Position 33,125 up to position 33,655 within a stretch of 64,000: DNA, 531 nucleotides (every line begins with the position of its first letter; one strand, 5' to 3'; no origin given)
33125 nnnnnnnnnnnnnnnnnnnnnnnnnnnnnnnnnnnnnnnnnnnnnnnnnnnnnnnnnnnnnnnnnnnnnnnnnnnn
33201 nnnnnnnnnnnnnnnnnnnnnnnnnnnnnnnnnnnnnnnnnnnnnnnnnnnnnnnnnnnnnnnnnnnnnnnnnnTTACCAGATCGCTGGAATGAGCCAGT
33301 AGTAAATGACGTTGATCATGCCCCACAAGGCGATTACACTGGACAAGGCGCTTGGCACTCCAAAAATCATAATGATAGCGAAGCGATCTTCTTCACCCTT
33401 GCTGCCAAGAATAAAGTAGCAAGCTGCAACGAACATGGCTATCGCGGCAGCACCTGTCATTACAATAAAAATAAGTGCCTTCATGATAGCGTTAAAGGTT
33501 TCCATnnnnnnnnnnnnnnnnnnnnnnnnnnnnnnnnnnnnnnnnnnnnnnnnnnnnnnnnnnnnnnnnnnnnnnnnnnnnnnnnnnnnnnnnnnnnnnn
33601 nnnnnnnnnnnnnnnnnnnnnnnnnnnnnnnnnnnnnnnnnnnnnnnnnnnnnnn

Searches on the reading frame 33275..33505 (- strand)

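Call 3: search_protein_families(library=pfam, proteins=[window:33275-33505:-], max_evalue=1)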
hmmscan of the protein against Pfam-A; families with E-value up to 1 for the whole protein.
window:33275-33505:- (76 aa): 1 family
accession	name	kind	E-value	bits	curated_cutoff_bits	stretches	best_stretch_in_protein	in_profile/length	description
PF14965.11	BRI3BP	-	0.63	10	27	0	21-48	108-135/179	Negative regulator of p53/TP53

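Call 46: search_protein_families(library=padloc, proteins=[window:33275-33505:-], max_evalue=0.01)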
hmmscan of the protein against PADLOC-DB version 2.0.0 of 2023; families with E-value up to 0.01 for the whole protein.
window:33275-33505:- (76 aa): 0 families
